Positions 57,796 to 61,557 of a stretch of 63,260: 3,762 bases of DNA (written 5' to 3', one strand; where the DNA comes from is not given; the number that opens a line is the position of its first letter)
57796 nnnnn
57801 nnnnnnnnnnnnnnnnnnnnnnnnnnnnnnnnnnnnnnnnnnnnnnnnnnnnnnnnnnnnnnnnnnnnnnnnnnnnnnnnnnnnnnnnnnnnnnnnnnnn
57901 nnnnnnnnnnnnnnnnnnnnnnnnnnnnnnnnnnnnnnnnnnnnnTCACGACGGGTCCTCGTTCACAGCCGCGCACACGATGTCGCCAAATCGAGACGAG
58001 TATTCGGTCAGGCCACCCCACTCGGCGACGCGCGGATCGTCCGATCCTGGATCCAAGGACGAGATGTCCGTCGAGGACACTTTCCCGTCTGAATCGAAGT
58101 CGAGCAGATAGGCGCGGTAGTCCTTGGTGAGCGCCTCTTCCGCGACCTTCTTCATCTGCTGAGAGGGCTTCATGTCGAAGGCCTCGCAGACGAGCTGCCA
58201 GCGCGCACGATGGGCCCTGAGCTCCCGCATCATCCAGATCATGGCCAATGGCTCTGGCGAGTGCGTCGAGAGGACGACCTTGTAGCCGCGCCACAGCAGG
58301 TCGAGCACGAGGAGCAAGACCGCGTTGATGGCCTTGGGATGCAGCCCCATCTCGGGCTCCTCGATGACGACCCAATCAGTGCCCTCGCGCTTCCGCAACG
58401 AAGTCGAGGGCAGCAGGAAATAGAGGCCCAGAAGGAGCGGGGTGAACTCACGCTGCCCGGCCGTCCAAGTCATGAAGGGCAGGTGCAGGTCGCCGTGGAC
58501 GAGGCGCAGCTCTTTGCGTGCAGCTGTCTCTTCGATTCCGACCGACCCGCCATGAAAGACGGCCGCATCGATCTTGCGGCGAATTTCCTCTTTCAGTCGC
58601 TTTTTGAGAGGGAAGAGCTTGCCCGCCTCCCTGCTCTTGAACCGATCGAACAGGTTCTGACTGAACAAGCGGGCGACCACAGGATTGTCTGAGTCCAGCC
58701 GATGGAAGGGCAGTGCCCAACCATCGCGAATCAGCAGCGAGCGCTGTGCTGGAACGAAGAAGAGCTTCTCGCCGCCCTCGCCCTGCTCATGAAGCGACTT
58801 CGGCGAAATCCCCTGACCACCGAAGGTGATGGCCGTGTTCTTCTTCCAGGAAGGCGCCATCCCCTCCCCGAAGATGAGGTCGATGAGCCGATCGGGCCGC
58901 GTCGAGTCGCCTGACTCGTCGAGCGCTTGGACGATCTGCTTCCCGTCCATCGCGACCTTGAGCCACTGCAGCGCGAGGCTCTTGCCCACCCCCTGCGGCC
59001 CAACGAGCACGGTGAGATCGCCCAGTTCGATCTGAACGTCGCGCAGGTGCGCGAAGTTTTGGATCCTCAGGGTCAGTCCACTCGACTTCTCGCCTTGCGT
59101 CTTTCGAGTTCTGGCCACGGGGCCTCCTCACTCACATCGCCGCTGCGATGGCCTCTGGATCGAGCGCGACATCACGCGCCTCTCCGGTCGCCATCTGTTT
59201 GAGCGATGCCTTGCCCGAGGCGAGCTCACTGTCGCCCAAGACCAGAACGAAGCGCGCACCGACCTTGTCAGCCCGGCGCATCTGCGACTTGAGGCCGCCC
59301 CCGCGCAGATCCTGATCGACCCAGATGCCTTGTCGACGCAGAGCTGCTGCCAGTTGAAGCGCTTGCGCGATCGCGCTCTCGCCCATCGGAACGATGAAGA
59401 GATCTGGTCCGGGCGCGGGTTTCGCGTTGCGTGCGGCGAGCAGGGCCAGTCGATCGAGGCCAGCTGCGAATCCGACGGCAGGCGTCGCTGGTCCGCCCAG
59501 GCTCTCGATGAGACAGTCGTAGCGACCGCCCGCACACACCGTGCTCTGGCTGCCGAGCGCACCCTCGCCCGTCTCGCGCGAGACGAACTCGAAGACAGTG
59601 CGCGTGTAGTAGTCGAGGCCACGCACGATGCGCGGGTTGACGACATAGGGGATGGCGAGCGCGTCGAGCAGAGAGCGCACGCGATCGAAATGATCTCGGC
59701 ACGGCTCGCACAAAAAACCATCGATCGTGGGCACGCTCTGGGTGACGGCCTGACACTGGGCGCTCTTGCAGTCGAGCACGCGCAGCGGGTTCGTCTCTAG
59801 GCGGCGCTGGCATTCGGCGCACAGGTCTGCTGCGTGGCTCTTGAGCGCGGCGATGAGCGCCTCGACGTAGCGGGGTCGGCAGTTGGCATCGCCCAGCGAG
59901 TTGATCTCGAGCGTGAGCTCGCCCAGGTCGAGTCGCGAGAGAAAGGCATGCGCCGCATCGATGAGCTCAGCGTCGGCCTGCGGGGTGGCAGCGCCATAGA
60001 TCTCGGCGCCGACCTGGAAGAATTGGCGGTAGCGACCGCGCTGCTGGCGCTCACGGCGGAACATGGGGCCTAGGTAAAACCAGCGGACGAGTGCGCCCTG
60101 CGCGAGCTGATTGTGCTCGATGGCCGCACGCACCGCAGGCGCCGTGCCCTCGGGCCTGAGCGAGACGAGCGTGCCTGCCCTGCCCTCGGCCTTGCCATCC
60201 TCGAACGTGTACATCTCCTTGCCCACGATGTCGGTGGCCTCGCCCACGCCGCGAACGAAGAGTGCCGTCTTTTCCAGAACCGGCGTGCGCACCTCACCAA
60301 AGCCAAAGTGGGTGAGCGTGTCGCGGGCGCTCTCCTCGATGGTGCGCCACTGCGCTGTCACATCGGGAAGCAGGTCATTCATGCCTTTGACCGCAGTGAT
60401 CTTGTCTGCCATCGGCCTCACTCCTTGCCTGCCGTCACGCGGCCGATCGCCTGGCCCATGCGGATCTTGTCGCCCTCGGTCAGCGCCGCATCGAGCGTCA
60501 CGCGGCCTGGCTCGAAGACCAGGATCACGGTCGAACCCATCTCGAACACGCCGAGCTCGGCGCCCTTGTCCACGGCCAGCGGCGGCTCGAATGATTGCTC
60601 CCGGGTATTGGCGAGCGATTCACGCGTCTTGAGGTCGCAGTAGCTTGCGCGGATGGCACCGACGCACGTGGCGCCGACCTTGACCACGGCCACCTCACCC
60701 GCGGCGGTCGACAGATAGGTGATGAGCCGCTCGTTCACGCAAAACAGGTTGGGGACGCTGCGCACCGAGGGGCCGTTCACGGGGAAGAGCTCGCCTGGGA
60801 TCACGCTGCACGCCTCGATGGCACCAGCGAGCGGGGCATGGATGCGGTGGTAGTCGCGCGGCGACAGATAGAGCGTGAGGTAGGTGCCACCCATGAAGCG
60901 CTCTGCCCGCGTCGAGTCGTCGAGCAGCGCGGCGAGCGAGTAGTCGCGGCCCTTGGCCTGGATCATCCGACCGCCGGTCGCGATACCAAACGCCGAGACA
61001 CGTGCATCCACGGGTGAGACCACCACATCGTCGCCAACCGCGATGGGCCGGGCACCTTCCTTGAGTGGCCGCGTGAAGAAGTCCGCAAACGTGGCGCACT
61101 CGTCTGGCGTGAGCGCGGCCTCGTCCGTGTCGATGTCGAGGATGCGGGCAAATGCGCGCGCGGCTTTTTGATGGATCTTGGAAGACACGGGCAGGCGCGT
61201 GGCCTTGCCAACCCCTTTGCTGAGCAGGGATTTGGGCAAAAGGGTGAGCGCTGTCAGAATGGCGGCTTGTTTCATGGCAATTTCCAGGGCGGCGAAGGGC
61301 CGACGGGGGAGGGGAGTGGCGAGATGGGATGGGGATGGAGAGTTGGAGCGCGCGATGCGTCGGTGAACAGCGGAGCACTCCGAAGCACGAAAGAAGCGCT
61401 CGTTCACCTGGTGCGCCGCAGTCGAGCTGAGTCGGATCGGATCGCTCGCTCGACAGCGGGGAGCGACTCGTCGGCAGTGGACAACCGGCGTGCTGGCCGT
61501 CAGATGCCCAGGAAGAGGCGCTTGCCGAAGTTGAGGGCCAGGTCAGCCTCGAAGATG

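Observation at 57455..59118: Translationally coupled ABC-type ATPase plus 164-aa orphan partner appended to the psd-hisS operon: candidate two-gene defence-like module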

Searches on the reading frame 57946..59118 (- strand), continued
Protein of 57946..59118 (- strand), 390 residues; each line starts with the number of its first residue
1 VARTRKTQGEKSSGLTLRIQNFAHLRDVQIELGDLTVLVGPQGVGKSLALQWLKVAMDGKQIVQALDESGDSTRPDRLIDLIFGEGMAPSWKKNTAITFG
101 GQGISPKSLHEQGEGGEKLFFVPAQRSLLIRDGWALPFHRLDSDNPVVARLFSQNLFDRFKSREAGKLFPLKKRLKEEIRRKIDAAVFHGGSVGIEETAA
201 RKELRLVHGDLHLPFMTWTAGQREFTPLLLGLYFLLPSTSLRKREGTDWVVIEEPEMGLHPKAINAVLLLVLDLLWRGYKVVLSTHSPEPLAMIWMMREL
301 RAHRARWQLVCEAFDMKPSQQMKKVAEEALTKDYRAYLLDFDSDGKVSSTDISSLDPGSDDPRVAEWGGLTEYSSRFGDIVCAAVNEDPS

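Call 50: fold_search(model_id=the predicted structure, library=pdb)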
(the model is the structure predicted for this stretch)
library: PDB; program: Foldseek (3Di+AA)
matches with E <= 10: 871; with E <= 0.001: 264
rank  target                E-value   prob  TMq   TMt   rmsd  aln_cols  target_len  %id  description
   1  8eea_D                7.3e-09  1.00  0.43  0.38  12.4       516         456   14  Structure of E.coli Septu (PtuAB) complex (released 2023-12-27)
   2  8eea_A                1.3e-08  1.00  0.41  0.42  12.1       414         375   14  Structure of E.coli Septu (PtuAB) complex (released 2023-12-27)
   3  4nci                  2.2e-08  1.00  0.40  0.47   9.2       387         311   14  Crystal Structure of Pyrococcus furiosis Rad50 R805E mutation (released 2014-03-05)
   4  8eea_B                2.2e-08  1.00  0.39  0.41  11.8       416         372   13  Structure of E.coli Septu (PtuAB) complex (released 2023-12-27)
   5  8eea_C                2.3e-08  1.00  0.38  0.34  14.4       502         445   14  Structure of E.coli Septu (PtuAB) complex (released 2023-12-27)
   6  4aby_B                2.6e-08  1.00  0.40  0.42  13.2       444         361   15  Crystal structure of Deinococcus radiodurans RecN head domain (released 2012-12-12)
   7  4aby_D                3.2e-08  1.00  0.37  0.44  13.3       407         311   15  Crystal structure of Deinococcus radiodurans RecN head domain (released 2012-12-12)
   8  4aby_A                3.2e-08  1.00  0.40  0.43  12.7       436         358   17  Crystal structure of Deinococcus radiodurans RecN head domain (released 2012-12-12)
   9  9nnk_C                4.4e-08  1.00  0.41  0.32  12.7       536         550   12  Cryo-EM structure of Retron-displaced free PtuAB complex, PtuA:PtuB (4:2) (released 2025-10-08)
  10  4ncj_B                5.4e-08  1.00  0.43  0.52   8.2       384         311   13  Crystal Structure of Pyrococcus furiosis Rad50 R805E mutation with ADP Beryllium Flouride (released 2014-03-05)
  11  8ee4_E                7.1e-08  1.00  0.41  0.40  10.4       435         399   14  Structure of PtuA (released 2024-01-03)
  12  8ee4_C                7.1e-08  1.00  0.44  0.43  10.5       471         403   15  Structure of PtuA (released 2024-01-03)
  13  8sux_C                7.5e-08  1.00  0.40  0.41  10.7       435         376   14  Structure of E. coli PtuA hexamer (released 2024-01-10)
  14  9n6b_B                7.5e-08  1.00  0.35  0.29  16.4       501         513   12  Structure of the retron IA complex with HNH nuclease in the "up" orientation (released 2025-04-23)
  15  9nnh_C                7.9e-08  1.00  0.42  0.32  16.4       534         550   12  Cryo-EM structure of the Retron Ec78 complex, PtuA:PtuB:RT (4:2:2) (released 2025-10-08)
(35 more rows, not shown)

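Call 57: search_dna_similar(query=window:57946-59118:-, collection=plasmids, mode=protein, max_evalue=1e-20, max_rows=15)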
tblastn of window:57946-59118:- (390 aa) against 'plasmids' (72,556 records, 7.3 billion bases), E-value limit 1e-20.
Records with a match: 1; places in all: 1; records where one place covers at least 80% of the query: 1.
Best place of each record, by identity: <60% 1.
By first word of the organism name: Opitutaceae 1.
By predicted mobility (MOB-suite, as given by PLSDB): mobilizable 1.
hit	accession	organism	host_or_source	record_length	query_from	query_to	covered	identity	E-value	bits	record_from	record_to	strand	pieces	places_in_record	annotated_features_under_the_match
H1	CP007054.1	Opitutaceae bacterium TAV5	-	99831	17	386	95%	40.1%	6e-57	208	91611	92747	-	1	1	hypothetical protein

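Call 58: search_dna_similar(query=window:57946-59118:-, collection=phages, mode=protein, max_evalue=1e-10, max_rows=10)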
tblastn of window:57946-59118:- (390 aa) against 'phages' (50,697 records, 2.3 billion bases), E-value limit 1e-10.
No match.

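Call 59: get_annotated_region(hit=H1, flank=6000)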
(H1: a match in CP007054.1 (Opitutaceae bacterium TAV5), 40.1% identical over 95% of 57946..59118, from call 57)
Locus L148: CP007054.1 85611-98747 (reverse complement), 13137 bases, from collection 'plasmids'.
description: Opitutaceae bacterium TAV5 plasmid, complete sequence
organism: Opitutaceae bacterium TAV5 (NCBI taxid 794903)
taxonomy: Bacteria; Verrucomicrobiota; Opitutia; Opitutales; Opitutaceae; ; Opitutaceae bacterium TAV5
host: -; source: -; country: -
typing (MOB-suite, as given by PLSDB): mobilizable; replicon rep_cluster_253; relaxase MOBF
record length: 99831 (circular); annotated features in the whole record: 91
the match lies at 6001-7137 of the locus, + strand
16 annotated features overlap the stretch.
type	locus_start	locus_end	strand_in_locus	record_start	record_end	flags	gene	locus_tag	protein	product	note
CDS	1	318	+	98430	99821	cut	-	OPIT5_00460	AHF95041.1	hypothetical protein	-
CDS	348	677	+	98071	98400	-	-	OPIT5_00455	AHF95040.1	hypothetical protein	-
CDS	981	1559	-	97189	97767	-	-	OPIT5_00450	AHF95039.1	hypothetical protein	-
CDS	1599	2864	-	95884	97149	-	-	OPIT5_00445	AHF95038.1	hypothetical protein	-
CDS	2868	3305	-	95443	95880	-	-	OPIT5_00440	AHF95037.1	family S24 peptidase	-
CDS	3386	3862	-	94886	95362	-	-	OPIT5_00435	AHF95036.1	hypothetical protein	-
CDS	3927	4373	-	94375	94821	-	-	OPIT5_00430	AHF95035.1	hypothetical protein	-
CDS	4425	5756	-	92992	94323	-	-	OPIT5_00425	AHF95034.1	hypothetical protein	-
CDS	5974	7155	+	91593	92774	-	-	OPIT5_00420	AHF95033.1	hypothetical protein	-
CDS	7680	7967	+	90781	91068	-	-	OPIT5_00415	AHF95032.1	LysR family transcriptional regulator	-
CDS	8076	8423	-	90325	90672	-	-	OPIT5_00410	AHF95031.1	hypothetical protein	-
CDS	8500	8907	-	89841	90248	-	-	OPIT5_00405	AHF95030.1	mucin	-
CDS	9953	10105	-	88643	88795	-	-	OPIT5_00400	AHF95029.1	hypothetical protein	-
CDS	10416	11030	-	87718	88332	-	-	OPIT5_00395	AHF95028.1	hypothetical protein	-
CDS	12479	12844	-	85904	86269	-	-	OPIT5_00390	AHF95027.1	hypothetical protein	-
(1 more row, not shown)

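Call 60: search_protein_families(library=padloc, proteins=[L003:9194-9718:+, L003:8001-9197:+], max_evalue=0.00001)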
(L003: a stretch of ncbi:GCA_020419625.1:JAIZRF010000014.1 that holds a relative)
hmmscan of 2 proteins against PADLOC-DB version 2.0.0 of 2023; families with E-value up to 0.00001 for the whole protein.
L003:9194-9718:+ (174 aa): 1 family
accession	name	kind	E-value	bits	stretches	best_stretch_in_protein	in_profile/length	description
PDLC04711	PDC-M56B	-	1.4e-22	78.2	1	7-147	5-145/151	-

L003:8001-9197:+ (398 aa): 40 families (the best 25 are shown)
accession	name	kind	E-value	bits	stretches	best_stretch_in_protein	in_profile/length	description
PDLC04710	PDC-M56A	-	8.1e-116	385.1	1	23-395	3-380/382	-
PDLC02979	AriA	-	1.7e-17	62.3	2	165-300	244-372/373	-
PDLC02358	Old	-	1.2e-16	58.7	1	253-302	281-330/578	Old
PDLC04178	HEC-01A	-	3.2e-14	50.8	1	24-64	12-52/399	-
PDLC03878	NsnB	-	4.4e-14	51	1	257-304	237-284/345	-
PDLC04175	HEC-01A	-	8e-14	49.4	1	256-302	268-313/363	-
PDLC04183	HEC-01A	-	2.8e-12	44.4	1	19-61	3-45/402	-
PDLC02980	AriA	-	4.2e-12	44.7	1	245-301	255-303/304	-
PDLC04389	PDC-M07A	-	6.4e-11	39.9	0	253-304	322-374/443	-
PDLC04176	HEC-01A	-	6.7e-11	40.1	1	252-302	272-322/371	-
PDLC00067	GajA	-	2e-10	37.8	0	24-89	8-76/604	AAA ATPase domain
PDLC00094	GajA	-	2.4e-10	37.5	0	222-304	265-345/569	AAA ATPase domain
PDLC02915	ATPase-Toprim_I-B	-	2.7e-10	37.7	1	245-303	245-301/623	-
PDLC04033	PD-T4-4_A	-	3.2e-10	37.8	1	258-324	327-393/460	-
PDLC00062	GajA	-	5.4e-10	36.3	0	253-304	298-347/639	AAA ATPase domain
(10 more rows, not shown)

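Call 80: find_encoding_contigs(protein=P0105, flank=7000, max_places=1)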
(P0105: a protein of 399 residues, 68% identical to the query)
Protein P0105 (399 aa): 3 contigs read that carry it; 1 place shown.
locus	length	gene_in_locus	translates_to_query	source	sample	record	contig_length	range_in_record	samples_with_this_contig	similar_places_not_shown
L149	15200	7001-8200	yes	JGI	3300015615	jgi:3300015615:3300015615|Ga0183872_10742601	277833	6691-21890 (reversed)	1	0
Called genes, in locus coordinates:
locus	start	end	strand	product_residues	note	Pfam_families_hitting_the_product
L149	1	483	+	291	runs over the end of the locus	-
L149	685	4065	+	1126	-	PF04313:HSDR_N (faint), PF00270:DEAD, PF04851:ResIII, PF18766:SWI2_SNF2, PF00271:Helicase_C (weak), PF08463:EcoEI_R_C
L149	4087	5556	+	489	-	PF12161:HsdM_N (weak), PF02384:N6_Mtase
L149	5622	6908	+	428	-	PF01420:Methylase_S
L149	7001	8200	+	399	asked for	PF13175:AAA_15, PF13304:AAA_21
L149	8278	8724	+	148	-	-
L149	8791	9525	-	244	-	PF13386:DsbD_2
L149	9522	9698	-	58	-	PF03597:FixS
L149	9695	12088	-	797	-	PF12156:ATPase-cat_bd, PF00403:HMA, PF00122:E1-E2_ATPase, PF00702:Hydrolase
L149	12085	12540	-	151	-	-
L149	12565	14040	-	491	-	PF12801:Fer4_5 (weak), PF12838:Fer4_7 (faint), PF13534:Fer4_17 (faint), PF13183:Fer4_8 (faint), PF13746:Fer4_18, PF11614:FixG_C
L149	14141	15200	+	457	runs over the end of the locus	PF01799:Fer2_2, PF00941:FAD_binding_5, PF03450:CO_deh_flav_C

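Call 81: find_encoding_contigs(protein=P0032, flank=7000, max_places=1)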
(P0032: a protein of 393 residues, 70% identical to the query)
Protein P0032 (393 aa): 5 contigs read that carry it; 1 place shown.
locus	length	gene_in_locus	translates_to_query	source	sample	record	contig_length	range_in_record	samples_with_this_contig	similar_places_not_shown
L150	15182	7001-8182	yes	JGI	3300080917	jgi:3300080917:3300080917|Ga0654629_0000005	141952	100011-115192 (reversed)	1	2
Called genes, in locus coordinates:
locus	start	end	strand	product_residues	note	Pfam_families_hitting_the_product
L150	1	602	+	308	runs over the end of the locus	PF04216:FdhE_N, PF24859:FdhE_central, PF24860:FdhE_C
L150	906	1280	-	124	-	PF12680:SnoaL_2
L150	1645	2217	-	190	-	PF06736:TMEM175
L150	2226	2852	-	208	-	PF03807:F420_oxidored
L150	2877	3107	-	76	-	-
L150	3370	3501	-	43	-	-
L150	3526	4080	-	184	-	PF00258:Flavodoxin_1 (faint), PF12724:Flavodoxin_5 (weak), PF03358:FMN_red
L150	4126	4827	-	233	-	PF02678:Pirin, PF17954:Pirin_C_2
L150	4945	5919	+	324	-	PF00126:HTH_1, PF03466:LysR_substrate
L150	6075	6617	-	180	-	PF01613:Flavin_Reduct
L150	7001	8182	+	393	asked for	PF13175:AAA_15 (weak), PF13304:AAA_21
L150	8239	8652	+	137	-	-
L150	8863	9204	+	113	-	PF04993:TfoX_N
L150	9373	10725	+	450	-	PF02661:Fic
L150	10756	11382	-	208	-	-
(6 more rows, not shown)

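Call 82: find_encoding_contigs(protein=P0102, flank=7000, max_places=1)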
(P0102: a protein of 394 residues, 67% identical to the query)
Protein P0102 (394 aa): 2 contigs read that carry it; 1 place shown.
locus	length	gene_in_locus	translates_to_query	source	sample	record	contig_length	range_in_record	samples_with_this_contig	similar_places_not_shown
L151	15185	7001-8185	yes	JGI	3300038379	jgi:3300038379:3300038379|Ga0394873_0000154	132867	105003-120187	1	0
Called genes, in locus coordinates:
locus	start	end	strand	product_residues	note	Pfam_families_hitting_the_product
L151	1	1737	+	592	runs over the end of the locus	-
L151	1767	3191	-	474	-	PF07812:TfuA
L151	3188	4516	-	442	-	PF02624:YcaO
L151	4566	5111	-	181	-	-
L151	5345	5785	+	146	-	-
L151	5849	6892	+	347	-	PF01594:AI-2E_transport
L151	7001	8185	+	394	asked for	PF13175:AAA_15, PF13304:AAA_21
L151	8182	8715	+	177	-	-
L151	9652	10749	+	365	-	PF01636:APH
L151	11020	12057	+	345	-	PF00487:FA_desaturase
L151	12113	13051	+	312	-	PF00487:FA_desaturase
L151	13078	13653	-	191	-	-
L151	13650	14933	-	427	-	PF02463:SMC_N (faint), PF13476:AAA_23 (weak), PF13304:AAA_21, PF13175:AAA_15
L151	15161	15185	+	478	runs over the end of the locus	-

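Call 83: find_encoding_contigs(protein=P0091, flank=7000, max_places=1)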
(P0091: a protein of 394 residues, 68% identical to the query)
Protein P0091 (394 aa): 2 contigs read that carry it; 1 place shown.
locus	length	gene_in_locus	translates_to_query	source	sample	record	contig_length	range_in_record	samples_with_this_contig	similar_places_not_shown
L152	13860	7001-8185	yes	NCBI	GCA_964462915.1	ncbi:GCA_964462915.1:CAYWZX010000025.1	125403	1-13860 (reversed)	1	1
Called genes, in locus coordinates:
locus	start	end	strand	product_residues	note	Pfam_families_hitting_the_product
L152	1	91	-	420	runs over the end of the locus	-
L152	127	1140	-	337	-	-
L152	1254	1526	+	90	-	-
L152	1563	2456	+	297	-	-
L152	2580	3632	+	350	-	PF01118:Semialdhyde_dh, PF22698:Semialdhyde_dhC_1, PF02774:Semialdhyde_dhC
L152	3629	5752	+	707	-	PF01960:ArgJ, PF00696:AA_kinase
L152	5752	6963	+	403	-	PF01266:DAO (faint), PF01494:FAD_binding_3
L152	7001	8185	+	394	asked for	PF13175:AAA_15, PF13304:AAA_21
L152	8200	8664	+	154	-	-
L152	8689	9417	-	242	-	-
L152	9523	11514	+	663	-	-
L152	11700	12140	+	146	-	PF01258:zf-dskA_traR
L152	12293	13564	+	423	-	PF00092:VWA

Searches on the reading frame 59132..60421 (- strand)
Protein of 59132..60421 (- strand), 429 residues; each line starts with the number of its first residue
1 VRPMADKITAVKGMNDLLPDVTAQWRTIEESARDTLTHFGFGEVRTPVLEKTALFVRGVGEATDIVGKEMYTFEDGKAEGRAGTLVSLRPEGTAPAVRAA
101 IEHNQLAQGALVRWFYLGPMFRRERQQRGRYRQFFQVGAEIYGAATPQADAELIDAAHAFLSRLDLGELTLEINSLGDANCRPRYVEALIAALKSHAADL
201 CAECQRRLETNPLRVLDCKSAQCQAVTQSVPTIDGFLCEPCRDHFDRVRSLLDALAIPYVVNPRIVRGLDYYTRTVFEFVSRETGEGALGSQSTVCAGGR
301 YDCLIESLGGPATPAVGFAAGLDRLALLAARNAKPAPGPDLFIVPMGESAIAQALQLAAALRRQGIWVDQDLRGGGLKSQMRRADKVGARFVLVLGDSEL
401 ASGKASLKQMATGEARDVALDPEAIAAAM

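Call 32: search_protein_families(library=pfam, proteins=[window:59132-60421:-], max_evalue=0.001)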
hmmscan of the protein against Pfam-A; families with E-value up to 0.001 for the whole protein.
window:59132-60421:- (429 aa): 4 families
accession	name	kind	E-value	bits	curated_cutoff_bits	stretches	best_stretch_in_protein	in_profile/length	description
PF13393.11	tRNA-synt_His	-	1.7e-46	159.3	25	1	13-325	1-308/308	Histidyl-tRNA synthetase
PF03129.25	HGTP_anticodon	-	5e-16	59.1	21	1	341-421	2-85/94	Anticodon binding domain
PF00587.30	tRNA-synt_2b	-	4.6e-10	40.3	29.3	1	86-308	11-145/179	tRNA synthetase class II core domain (G, H, P, S and T)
PF00152.25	tRNA-synt_2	-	8.1e-05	22.3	25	0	28-142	28-122/308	tRNA synthetases class II (D, K and N)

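Call 53: find_related_loci(query=window:59132-60421:-, collection=metagenome_contigs, flank=6000)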
Query window:59132-60421:- (429 aa) in metagenome_contigs; peptide patterns used: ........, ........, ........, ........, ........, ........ (x = any residue, [..] = any of these).
600 stretches matched a pattern (row limit reached: there are more); 589 encode a relative of the query (tblastn E <= 1e-3); the best 80 are kept; 80 distinct loci.
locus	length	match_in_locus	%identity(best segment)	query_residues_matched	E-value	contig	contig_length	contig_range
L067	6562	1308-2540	57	4-421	5e-147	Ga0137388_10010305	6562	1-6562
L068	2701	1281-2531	55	4-420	1e-152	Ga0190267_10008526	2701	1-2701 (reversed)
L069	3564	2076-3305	53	4-420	7e-148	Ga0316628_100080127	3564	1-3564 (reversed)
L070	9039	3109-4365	54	2-429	2e-141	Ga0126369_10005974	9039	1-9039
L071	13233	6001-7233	55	4-421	1e-138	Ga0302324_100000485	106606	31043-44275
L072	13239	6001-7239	54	2-421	5e-138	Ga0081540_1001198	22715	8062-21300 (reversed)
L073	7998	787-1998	55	4-414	4e-136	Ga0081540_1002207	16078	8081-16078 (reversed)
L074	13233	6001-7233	55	4-421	2e-134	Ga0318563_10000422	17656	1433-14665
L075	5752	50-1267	54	2-414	6e-135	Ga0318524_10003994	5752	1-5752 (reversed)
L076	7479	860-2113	50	4-420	4e-134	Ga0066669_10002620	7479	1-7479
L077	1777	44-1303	50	2-420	9e-145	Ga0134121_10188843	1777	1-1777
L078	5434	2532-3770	53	2-421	3e-133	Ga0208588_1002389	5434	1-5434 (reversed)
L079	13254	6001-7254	49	4-420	5e-132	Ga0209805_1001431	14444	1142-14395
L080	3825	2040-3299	49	2-420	4e-135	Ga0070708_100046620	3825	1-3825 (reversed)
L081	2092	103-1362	49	2-420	2e-140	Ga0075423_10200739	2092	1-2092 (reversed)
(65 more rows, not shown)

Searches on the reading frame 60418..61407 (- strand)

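Call 32: search_protein_families(library=pfam, proteins=[window:60418-61407:-], max_evalue=0.001)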
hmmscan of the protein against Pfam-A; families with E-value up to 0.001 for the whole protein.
window:60418-61407:- (329 aa): 1 family
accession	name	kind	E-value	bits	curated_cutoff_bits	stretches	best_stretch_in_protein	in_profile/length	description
PF02666.20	PS_Dcarbxylase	-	8.5e-62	208.8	22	1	107-323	1-198/198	Phosphatidylserine decarboxylase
